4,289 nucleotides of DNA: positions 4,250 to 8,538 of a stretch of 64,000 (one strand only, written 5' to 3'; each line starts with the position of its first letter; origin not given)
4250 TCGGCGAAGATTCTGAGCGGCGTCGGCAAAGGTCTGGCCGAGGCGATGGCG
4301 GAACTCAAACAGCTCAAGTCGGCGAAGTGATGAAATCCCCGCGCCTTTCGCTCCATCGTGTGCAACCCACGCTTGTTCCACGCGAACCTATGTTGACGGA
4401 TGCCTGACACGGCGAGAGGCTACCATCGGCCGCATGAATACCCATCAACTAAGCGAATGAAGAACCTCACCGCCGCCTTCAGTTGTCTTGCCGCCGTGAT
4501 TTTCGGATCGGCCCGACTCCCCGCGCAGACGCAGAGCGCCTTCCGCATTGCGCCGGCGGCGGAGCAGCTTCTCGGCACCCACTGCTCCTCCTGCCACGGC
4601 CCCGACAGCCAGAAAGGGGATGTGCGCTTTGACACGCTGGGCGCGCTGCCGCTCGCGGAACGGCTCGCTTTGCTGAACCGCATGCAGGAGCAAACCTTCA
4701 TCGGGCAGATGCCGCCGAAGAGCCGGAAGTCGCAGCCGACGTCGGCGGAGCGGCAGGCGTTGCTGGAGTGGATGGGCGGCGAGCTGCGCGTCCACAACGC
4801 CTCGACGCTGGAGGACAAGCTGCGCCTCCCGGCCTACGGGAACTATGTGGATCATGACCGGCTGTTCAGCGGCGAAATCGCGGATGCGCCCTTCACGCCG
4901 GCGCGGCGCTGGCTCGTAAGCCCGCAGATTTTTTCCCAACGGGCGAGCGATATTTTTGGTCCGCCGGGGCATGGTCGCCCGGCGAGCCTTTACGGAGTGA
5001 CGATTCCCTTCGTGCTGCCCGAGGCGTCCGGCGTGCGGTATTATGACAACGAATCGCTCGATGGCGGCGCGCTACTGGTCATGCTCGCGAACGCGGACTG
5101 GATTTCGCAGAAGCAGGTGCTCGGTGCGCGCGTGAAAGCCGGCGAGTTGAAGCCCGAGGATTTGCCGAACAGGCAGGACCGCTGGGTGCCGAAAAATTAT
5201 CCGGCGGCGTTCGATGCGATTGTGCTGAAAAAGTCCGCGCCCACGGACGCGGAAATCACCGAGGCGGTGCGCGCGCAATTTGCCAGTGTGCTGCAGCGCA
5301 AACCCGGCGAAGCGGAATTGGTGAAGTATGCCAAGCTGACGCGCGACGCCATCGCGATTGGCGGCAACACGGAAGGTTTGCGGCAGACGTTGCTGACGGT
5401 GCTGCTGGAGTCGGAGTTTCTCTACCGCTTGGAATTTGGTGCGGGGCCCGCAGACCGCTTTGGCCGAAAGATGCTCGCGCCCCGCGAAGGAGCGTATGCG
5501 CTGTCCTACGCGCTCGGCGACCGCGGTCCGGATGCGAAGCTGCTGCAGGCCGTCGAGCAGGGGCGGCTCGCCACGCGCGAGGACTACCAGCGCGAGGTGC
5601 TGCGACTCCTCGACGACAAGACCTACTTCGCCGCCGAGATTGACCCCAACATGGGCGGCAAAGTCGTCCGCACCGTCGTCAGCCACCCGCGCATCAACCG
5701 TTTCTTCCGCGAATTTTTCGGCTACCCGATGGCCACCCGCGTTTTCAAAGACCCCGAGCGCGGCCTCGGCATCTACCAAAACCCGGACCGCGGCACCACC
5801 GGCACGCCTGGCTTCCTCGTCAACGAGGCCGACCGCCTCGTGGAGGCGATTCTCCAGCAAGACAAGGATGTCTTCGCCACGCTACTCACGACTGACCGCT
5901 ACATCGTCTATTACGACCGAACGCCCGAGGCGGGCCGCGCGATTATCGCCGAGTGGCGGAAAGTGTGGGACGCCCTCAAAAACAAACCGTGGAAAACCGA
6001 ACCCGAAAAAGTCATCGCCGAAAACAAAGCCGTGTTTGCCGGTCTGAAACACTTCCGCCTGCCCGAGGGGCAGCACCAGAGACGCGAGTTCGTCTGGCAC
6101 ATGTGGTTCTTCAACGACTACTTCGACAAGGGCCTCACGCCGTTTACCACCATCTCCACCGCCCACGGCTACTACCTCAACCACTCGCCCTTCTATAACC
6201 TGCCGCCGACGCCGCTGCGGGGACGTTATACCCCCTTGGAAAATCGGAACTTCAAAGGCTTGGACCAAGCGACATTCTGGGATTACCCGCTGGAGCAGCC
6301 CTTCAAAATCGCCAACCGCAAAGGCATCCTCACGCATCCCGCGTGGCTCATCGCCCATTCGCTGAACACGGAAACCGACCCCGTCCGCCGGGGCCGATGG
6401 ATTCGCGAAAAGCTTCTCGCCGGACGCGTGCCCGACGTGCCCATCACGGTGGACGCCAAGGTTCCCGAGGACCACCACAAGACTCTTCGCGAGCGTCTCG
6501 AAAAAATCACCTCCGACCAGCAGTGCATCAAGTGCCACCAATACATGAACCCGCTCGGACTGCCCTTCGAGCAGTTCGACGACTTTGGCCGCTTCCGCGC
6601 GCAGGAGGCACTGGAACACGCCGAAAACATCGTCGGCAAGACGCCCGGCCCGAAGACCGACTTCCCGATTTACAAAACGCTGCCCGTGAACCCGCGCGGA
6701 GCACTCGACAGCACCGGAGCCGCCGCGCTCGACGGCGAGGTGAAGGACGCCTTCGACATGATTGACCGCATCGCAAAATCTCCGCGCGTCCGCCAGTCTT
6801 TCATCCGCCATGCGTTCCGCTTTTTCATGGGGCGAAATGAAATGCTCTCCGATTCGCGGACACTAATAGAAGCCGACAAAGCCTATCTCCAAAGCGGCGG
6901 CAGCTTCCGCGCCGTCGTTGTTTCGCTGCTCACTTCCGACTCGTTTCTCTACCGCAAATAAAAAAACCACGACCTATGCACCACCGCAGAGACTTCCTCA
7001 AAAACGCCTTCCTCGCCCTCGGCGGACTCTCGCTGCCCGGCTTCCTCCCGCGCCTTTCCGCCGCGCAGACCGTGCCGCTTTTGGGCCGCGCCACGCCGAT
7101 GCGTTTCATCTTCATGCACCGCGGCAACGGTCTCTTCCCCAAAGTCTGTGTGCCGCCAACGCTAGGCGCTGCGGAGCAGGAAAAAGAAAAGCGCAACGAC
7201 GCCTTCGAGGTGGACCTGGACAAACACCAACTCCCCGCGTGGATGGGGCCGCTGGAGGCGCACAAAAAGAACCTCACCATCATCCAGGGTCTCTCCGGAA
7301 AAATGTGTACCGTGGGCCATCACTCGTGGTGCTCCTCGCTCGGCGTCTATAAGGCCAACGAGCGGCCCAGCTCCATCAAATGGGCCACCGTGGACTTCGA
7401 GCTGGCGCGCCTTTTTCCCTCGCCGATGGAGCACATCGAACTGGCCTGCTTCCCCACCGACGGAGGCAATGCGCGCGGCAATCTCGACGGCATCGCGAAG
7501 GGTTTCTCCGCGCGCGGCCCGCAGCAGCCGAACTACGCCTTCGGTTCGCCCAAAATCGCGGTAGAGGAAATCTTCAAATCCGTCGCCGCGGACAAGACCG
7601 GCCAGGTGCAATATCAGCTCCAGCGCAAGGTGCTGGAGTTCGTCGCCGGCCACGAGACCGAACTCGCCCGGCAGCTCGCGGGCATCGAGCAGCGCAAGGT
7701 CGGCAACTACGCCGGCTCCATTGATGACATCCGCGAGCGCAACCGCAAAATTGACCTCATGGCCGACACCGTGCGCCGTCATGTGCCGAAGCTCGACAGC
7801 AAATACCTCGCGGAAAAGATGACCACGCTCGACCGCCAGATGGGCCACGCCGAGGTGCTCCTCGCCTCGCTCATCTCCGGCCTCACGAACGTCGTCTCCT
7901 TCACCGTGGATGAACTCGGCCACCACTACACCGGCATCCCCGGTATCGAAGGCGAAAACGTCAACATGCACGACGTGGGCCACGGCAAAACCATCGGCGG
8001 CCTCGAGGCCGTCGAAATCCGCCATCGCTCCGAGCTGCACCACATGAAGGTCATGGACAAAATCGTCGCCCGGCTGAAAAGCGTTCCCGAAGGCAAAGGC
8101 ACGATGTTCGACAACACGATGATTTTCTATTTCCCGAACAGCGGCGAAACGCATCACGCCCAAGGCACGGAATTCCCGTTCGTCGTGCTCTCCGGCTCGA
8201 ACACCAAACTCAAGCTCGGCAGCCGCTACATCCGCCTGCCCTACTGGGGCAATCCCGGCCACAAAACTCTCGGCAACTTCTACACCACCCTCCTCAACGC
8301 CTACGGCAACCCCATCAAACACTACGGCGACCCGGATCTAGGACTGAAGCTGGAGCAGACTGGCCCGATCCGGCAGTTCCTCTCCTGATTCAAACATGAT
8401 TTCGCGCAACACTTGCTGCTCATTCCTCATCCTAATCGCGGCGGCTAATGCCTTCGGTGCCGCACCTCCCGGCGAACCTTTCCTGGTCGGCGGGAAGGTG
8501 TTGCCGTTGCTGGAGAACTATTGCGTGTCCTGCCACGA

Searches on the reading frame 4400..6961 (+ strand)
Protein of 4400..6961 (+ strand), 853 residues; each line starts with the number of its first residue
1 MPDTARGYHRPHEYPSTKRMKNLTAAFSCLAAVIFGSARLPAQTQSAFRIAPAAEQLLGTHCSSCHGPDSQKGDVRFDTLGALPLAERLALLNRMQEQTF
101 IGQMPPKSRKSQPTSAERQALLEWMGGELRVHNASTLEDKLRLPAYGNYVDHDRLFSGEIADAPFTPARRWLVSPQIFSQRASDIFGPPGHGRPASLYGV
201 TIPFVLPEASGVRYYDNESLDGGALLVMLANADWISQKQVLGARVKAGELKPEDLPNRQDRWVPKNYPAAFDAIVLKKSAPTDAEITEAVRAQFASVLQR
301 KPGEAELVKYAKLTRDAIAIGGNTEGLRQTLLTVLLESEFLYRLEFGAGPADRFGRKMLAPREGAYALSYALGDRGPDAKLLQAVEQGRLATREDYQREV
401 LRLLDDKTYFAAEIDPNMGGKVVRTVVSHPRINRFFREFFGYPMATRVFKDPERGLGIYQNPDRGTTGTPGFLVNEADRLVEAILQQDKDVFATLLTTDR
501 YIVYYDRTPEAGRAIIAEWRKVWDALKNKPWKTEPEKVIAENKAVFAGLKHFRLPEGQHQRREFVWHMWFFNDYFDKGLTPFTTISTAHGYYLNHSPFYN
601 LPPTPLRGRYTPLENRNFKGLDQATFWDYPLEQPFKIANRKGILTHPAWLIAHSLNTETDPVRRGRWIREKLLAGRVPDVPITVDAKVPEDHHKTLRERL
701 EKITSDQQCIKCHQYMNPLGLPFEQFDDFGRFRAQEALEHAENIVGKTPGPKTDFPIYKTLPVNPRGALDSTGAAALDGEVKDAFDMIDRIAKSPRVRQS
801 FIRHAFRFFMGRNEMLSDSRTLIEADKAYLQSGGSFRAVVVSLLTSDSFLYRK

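Call 65: search_protein_families(library=pfam, proteins=[window:4400-6961:+], max_evalue=0.00001)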
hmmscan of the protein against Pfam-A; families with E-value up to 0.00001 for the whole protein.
window:4400-6961:+ (853 aa): 5 families
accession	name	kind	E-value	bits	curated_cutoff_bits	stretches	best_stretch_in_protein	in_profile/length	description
PF07627.16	PSCyt3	-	1e-30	106.4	27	1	640-736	1-98/98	Protein of unknown function (DUF1588)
PF07624.16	PSD2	-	6.1e-12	45.5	25.8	1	780-849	4-74/74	Protein of unknown function (DUF1585)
PF07631.16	PSD4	-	7.3e-11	43.1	23.3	1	360-408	2-50/128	Protein of unknown function (DUF1592)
PF07635.16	PSCyt1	-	3.3e-06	28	22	0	62-107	1-58/59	Planctomycete cytochrome C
PF07637.16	PSD5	-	5.2e-06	27.2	34.2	0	299-345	15-62/62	Protein of unknown function (DUF1595)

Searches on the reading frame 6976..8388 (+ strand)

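Call 65: search_protein_families(library=pfam, proteins=[window:6976-8388:+], max_evalue=0.00001)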
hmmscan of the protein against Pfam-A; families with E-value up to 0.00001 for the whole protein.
window:6976-8388:+ (470 aa): 1 family
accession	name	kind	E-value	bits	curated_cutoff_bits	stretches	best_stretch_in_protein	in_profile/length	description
PF07586.16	HXXSHH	-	1.2e-24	87.9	30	1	43-340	1-288/307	Protein of unknown function (DUF1552)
